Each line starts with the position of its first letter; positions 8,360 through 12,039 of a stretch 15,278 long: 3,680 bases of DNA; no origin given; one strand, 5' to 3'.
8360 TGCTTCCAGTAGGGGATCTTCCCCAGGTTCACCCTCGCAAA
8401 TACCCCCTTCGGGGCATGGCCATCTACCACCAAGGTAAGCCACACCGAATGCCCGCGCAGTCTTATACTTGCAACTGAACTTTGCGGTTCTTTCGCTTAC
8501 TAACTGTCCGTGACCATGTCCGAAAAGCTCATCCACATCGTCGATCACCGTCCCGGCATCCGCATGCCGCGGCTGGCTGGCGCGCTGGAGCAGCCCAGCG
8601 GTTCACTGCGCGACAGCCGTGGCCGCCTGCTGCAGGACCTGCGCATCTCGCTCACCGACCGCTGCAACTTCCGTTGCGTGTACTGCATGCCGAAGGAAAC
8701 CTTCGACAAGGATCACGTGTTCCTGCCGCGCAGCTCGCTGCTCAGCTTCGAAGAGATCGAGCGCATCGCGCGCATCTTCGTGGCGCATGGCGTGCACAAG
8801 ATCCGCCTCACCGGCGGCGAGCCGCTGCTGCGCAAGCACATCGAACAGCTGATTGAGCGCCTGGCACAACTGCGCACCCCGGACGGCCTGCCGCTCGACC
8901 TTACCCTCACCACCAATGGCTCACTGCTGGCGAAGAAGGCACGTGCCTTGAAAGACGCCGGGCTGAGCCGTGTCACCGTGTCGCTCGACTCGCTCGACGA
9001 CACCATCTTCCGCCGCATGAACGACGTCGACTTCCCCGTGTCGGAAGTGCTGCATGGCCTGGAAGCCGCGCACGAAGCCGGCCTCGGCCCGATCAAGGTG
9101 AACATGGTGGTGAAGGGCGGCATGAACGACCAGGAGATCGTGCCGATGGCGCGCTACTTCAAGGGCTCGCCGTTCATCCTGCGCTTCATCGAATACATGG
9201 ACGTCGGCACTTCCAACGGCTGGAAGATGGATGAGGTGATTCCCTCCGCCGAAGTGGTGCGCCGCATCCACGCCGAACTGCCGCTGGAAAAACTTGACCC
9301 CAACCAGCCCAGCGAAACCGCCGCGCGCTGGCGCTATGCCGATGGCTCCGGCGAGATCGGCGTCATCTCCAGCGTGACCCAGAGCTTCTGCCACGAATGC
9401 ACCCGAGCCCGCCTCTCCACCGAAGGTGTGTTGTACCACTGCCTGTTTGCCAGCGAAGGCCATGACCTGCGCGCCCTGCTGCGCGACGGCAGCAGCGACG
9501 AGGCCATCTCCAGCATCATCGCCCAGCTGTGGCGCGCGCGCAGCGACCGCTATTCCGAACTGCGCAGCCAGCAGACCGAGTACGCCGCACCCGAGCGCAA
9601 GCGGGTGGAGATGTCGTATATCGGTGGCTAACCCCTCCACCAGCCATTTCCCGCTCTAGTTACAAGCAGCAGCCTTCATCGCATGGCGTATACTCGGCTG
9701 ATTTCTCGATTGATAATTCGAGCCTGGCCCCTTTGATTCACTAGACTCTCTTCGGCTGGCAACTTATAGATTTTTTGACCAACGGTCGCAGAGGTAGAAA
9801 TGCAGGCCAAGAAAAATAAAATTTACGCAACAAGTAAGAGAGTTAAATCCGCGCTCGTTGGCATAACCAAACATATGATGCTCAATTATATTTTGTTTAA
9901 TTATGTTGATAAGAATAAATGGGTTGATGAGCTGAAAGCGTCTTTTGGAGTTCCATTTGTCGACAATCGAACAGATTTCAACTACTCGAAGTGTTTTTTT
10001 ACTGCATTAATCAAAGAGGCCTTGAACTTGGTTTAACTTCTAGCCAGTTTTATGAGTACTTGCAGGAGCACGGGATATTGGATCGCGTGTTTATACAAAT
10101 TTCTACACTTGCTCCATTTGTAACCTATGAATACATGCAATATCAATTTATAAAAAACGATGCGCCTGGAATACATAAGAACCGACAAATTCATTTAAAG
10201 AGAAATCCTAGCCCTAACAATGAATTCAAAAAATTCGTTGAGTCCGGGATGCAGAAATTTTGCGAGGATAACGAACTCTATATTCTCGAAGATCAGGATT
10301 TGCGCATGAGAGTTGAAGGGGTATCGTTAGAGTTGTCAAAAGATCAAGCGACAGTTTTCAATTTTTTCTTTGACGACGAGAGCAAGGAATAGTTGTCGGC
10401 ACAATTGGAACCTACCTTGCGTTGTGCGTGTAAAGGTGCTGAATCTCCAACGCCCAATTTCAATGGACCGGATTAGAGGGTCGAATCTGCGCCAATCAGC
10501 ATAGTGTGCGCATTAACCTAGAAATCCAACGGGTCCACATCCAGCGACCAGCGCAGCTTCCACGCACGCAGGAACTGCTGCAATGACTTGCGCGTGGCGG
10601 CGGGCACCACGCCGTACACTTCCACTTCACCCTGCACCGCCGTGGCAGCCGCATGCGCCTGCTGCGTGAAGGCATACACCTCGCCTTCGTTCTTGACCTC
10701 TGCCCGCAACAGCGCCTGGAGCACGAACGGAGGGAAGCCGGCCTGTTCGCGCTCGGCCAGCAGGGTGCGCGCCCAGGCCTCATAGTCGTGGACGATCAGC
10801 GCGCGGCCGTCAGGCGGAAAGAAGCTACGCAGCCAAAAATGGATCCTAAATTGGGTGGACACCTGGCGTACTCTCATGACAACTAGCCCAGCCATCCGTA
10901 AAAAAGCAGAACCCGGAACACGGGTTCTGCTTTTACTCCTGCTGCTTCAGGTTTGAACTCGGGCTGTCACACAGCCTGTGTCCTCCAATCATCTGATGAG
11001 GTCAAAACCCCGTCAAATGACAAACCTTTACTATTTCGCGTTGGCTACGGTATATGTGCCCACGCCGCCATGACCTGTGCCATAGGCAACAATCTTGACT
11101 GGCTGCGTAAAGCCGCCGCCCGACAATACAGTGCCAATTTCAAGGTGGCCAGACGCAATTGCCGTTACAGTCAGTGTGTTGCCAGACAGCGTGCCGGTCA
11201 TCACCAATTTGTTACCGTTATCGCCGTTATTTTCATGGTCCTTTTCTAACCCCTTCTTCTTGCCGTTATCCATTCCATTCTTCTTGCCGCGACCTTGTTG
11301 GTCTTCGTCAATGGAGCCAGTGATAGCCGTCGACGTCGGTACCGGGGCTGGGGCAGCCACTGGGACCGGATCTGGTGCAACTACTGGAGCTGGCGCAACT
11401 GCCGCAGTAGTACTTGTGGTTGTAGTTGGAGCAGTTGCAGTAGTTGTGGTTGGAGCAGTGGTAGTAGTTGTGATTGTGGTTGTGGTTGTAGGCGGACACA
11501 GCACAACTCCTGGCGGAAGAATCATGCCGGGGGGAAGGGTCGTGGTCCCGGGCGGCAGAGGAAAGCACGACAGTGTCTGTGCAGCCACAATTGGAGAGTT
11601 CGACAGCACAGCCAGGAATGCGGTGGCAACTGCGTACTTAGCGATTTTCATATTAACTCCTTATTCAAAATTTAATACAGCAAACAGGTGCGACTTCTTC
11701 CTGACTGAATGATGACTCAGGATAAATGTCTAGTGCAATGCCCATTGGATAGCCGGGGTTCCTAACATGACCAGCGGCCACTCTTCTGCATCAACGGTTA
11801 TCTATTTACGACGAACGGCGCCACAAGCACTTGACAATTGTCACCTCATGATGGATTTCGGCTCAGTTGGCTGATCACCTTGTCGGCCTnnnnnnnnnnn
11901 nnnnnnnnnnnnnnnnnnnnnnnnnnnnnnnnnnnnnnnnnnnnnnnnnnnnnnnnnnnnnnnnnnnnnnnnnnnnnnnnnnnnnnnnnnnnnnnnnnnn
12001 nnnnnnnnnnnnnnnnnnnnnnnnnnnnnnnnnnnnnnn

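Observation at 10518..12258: Diverged, in-frame-deleted duplicate of the priA 3' end 1.37 kb away from priA: scar of site-specific integration at the priA terminus?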

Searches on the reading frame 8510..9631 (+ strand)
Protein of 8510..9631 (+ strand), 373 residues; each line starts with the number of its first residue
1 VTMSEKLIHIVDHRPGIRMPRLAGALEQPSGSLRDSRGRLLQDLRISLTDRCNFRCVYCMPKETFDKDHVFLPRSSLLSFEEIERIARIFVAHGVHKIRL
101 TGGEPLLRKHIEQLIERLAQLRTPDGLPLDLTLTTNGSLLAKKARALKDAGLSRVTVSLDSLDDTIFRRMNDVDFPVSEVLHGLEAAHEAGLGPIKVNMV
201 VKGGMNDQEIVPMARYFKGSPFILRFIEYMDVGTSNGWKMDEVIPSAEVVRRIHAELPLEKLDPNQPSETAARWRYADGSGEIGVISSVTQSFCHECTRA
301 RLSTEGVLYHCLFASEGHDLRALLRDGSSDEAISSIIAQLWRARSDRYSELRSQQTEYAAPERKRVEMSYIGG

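Call 8: search_protein_families(library=pfam, proteins=[window:8510-9631:+])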
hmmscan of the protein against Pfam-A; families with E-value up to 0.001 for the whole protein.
window:8510-9631:+ (373 aa): 3 families
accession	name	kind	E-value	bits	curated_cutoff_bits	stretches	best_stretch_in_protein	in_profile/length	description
PF06463.18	Mob_synth_C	-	5e-37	127.2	37.4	1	224-349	3-127/128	Molybdenum Cofactor Synthesis C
PF04055.27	Radical_SAM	-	6.8e-36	124.4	29.5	1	46-216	1-165/166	Radical SAM superfamily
PF13353.11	Fer4_12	-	2.8e-05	24.9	22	1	50-121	13-80/137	4Fe-4S single cluster domain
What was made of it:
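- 8510..9631 (+): moaA, the conserved gene on the far side of the variable spacer (convergent with priA). Pfam Radical_SAM plus Mob_synth_C (call 8).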

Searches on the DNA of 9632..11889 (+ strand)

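Call 73: search_dna_similar(query=window:9632-11889:+, collection=plasmids, mode=distant, max_rows=8)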
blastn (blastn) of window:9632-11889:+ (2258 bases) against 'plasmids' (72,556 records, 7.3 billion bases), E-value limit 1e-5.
Records with a match: 1; places in all: 2; records where one place covers at least 80% of the query: 0.
Best place of each record, by identity: 60-80% 1.
By first word of the organism name: Salmonella 1.
By predicted mobility (MOB-suite, as given by PLSDB): non-mobilizable 1.
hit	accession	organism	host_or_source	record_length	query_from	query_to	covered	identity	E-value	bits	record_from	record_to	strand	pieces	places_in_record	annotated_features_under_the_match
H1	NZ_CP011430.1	Salmonella enterica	Homo sapiens,blood,blood-culture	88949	1783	1856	3%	78.4%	2e-6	63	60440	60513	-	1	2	hypothetical protein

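Call 74: search_dna_similar(query=window:9632-11889:+, collection=phages, mode=distant, max_rows=8)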
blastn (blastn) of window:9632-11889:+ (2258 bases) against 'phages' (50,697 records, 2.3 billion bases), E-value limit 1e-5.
No match.
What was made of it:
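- On Integrase-borne integrative element with gene-end replacement (e14/phage 21-icd type): No phage or plasmid match (calls 73, 74).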

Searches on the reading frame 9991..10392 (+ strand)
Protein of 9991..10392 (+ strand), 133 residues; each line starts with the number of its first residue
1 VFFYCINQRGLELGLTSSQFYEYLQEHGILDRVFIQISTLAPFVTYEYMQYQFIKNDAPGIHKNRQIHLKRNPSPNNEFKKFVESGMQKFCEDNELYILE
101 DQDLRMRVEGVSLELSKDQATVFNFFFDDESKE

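Call 8: search_protein_families(library=pfam, proteins=[window:9991-10392:+])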
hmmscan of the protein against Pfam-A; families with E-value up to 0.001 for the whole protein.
window:9991-10392:+ (133 aa): 0 families

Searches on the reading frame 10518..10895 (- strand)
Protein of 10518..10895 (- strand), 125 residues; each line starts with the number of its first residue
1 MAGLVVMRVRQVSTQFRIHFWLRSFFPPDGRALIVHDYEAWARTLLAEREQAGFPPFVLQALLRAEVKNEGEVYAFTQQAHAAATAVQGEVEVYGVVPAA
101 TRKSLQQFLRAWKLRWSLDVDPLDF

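Call 9: search_protein_families(library=pfam, proteins=[window:10518-10895:-], max_evalue=0.1)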
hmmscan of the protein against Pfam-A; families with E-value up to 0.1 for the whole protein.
window:10518-10895:- (125 aa): 1 family
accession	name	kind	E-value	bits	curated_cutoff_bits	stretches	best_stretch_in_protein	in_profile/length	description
PF18074.6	PriA_C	-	1.6e-06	29.3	26.9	1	56-103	1-50/95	Primosomal protein N C-terminal domain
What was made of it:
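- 10518..10806 (-): Repeat copy B: orphan priA 3' fragment (95 codons plus the TAG stop). It lacks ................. and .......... and carries four derived amino-acid changes. Only a partial PriA_C match (profile positions 1-50 of 95; call 9).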

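Call 53: search_protein_families(library=phrogs, proteins=[window:10518-10895:-], max_evalue=0.1)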
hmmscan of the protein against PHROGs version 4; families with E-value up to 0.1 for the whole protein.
window:10518-10895:- (125 aa): 1 family
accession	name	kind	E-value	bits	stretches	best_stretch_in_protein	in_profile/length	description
phrog_38098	-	unknown function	0.022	15.9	1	40-51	27-38/41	-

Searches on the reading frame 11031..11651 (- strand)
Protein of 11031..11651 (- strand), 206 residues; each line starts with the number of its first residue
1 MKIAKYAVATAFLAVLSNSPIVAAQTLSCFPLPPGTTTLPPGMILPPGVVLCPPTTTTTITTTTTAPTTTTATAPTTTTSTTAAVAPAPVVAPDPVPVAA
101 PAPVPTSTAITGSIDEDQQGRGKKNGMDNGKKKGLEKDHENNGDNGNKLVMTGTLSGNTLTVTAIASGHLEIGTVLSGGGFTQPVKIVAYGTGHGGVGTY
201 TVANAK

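Call 8: search_protein_families(library=pfam, proteins=[window:11031-11651:-])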
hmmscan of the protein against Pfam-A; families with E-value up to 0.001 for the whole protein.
window:11031-11651:- (206 aa): 0 families

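Call 15: find_encoding_contigs(protein=window:11031-11651:-, flank=10000, max_places=10)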
Protein window:11031-11651:- (206 aa): 2 contigs read that carry it; 2 places shown.
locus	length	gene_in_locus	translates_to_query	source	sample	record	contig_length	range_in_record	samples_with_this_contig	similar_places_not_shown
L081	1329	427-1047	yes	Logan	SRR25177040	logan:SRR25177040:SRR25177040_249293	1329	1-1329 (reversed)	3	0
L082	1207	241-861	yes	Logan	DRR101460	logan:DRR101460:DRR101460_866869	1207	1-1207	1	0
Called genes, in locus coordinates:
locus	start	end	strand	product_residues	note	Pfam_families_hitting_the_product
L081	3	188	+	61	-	?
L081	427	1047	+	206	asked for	-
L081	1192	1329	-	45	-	?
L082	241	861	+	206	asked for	-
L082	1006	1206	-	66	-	?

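Call 34: find_homologous_proteins(query=window:11031-11651:-, max_evalue=0.001)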
Query window:11031-11651:- (206 aa): 16 proteins with E <= 0.001 among 8000 candidates.
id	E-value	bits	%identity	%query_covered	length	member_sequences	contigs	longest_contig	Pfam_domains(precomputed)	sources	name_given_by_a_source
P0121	3.0e-69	251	62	98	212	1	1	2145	-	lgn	-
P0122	3.4e-64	234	60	98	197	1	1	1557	-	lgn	-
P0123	3.0e-58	215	55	98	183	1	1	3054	-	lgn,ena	-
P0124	2.4e-47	179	49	92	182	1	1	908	-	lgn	-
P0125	1.0e-36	145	58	58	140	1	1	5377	-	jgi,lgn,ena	-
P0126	5.5e-34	136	51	38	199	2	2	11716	-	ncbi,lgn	-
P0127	5.0e-31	126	46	88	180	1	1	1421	-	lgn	-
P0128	1.3e-30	125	43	100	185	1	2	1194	-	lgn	-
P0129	6.4e-27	113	42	98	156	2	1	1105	-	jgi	-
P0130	7.3e-27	112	73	27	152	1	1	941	-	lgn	-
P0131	1.6e-25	108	40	95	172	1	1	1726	-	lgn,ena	-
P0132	4.2e-24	103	34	95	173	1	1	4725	-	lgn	-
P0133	1.6e-22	98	38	98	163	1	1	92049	-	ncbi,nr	ncbi:MAG: hypothetical protein HY016_13210 [Nitrosomonadales bacterium]|nr:hypothetical protein [Nit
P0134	2.7e-11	62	31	99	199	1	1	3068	-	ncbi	-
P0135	6.6e-11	60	45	45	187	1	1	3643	PF21827.2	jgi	jgi:New glue protein family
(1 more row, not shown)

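Call 35: find_encoding_contigs(protein=P0133, flank=8000, max_places=2)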
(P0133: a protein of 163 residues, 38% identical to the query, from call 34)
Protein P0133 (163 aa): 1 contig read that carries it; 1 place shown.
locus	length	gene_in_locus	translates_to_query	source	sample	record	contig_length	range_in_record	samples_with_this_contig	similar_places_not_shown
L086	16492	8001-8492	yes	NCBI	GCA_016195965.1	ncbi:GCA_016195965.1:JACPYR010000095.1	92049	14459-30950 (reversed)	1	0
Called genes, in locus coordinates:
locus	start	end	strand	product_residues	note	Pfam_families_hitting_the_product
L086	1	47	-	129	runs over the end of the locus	PF14552:Tautomerase_2, PF01361:Tautomerase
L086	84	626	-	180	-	PF01553:Acyltransferase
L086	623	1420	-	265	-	PF13489:Methyltransf_23, PF05175:MTS (faint), PF13847:Methyltransf_31, PF08241:Methyltransf_11, PF08242:Methyltransf_12, PF13649:Methyltransf_25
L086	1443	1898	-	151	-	PF14539:DUF4442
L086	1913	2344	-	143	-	PF00583:Acetyltransf_1, PF13673:Acetyltransf_10 (weak), PF13508:Acetyltransf_7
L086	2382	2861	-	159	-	PF07883:Cupin_2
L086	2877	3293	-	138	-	PF00190:Cupin_1 (weak), PF07883:Cupin_2, PF06052:3-HAO (weak)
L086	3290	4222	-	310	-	PF00892:EamA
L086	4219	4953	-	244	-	PF08241:Methyltransf_11, PF08242:Methyltransf_12 (weak), PF13649:Methyltransf_25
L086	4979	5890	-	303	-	PF00561:Abhydrolase_1, PF12146:Hydrolase_4, PF12697:Abhydrolase_6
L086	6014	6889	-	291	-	PF02567:PhzC-PhzF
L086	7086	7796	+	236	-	PF03472:Autoind_bind, PF00196:GerE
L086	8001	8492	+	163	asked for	-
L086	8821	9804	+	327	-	PF00056:Ldh_1_N, PF02866:Ldh_1_C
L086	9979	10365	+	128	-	-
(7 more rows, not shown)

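Call 36: find_encoding_contigs(protein=P0126, flank=8000, max_places=3)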
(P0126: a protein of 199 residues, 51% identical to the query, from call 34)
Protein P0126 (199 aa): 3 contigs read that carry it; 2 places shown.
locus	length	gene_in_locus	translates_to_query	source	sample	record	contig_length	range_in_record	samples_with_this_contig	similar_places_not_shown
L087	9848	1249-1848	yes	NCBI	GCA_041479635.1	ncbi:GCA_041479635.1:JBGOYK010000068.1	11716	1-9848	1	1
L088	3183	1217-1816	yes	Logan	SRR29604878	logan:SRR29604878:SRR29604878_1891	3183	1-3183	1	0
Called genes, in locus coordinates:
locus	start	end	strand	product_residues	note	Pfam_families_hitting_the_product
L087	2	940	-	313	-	?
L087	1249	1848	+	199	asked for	-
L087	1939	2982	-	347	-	-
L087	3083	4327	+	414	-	PF12704:MacB_PCD, PF02687:FtsX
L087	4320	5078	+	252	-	PF00005:ABC_tran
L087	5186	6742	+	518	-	PF13487:HD_5, PF01966:HD, PF01814:Hemerythrin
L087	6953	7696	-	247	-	-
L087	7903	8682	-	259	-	PF00753:Lactamase_B, PF23023:Anti-Pycsar_Apyc1, PF12706:Lactamase_B_2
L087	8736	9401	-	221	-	PF06804:BamC_C (weak)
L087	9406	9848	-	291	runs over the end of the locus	PF00701:DHDPS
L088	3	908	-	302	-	?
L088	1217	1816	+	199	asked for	-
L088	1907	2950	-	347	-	-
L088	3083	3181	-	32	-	?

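Call 37: find_encoding_contigs(protein=P0123, flank=5000, max_places=3)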
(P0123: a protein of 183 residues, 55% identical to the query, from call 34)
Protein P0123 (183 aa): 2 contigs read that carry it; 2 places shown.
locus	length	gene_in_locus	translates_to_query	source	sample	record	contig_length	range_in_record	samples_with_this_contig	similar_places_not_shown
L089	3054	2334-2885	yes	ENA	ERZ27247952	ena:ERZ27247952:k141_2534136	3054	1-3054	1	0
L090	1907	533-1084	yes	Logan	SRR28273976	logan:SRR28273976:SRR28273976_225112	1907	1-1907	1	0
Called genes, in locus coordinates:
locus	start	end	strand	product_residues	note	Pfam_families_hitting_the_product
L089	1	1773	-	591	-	?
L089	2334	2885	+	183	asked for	-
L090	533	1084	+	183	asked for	-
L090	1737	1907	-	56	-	?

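Call 38: find_encoding_contigs(protein=P0121, flank=5000, max_places=3)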
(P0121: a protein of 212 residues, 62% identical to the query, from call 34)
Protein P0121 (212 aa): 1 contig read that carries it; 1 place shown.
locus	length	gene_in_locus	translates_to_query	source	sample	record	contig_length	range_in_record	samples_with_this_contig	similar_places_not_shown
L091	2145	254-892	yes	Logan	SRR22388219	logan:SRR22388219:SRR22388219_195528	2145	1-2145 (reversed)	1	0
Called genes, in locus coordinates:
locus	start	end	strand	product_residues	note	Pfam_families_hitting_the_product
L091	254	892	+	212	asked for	-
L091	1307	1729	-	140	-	-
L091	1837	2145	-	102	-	?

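Call 53: search_protein_families(library=phrogs, proteins=[window:11031-11651:-], max_evalue=0.1)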
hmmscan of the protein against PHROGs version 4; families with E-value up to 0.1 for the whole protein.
window:11031-11651:- (206 aa): 3 families
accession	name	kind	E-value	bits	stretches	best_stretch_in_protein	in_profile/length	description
phrog_21413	-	unknown function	2.7e-10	40.5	1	149-204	399-454/595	-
phrog_38233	-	tail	8.5e-09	34.9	1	151-204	558-613/896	tail fiber protein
phrog_7890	-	unknown function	0.071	14.1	0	153-173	11-31/36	-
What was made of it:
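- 11031..11651 (-): Gene for a 206-aa secreted protein (signal peptide, CxPLPPG...C motif, Thr/Pro/Ala-rich linker, conserved 55-aa C-terminal domain). The C-terminal domain hits tail-fibre PHROG 38233 at 8.5e-9 (call 53).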

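Call 54: search_protein_families(library=ncbifam, proteins=[window:11031-11651:-], max_evalue=0.1)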
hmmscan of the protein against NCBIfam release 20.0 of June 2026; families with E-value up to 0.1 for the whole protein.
window:11031-11651:- (206 aa): 2 families
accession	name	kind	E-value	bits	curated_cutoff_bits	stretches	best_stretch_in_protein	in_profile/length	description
NF033761.1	gliding_GltJ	equivalog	0.0059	15.7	450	1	33-121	411-493/671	adventurous gliding motility protein GltJ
NF004270.2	PRK05687.2-1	equivalog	0.068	12.7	180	1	98-147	21-71/223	flagellar assembly protein FliH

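Call 63: find_related_loci(query=window:11031-11651:-, collection=viral_contigs, flank=5000)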
Query window:11031-11651:- (206 aa) in viral_contigs; peptide patterns used: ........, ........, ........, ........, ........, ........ (x = any residue, [..] = any of these).
46 stretches matched a pattern; 2 encode a relative of the query (tblastn E <= 1e-3); 2 distinct loci.
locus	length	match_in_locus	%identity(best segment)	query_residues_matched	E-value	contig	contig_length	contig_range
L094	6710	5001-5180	41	144-205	8e-6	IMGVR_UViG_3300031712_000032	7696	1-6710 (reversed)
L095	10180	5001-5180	41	144-205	8e-6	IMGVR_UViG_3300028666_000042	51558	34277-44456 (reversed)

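Call 66: find_related_loci(query=A3, collection=metagenome_contigs, flank=4000)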
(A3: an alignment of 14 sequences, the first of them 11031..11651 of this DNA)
Query A3 (206 aa) in metagenome_contigs; peptide patterns used: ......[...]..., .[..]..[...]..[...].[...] (x = any residue, [..] = any of these).
600 stretches matched a pattern (row limit reached: there are more); 133 encode a relative of the query (tblastn E <= 1e-3); the best 80 are kept; 80 distinct loci.
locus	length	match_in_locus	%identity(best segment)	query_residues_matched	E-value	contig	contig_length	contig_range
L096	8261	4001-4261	49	119-203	2e-18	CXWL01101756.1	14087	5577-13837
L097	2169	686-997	42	100-203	3e-16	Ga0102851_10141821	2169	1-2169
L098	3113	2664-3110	43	6-165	1e-14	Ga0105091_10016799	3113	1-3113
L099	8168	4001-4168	55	151-206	4e-14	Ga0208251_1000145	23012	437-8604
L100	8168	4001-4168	55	151-206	4e-14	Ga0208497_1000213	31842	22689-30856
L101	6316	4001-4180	55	147-206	3e-12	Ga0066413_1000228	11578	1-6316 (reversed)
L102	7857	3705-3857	65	152-202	4e-12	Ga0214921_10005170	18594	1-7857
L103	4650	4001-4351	55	151-206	2e-11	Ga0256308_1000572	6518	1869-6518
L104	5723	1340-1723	51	150-206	4e-11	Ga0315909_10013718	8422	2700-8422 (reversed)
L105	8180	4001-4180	53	151-206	4e-11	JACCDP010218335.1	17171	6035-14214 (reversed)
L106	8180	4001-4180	53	151-206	4e-11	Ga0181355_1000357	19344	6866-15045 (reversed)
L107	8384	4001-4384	51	150-206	5e-11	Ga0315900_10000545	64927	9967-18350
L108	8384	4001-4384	51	150-206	7e-11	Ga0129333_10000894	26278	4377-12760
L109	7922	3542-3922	51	150-206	1e-10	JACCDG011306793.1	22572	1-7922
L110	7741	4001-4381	51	150-206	1e-10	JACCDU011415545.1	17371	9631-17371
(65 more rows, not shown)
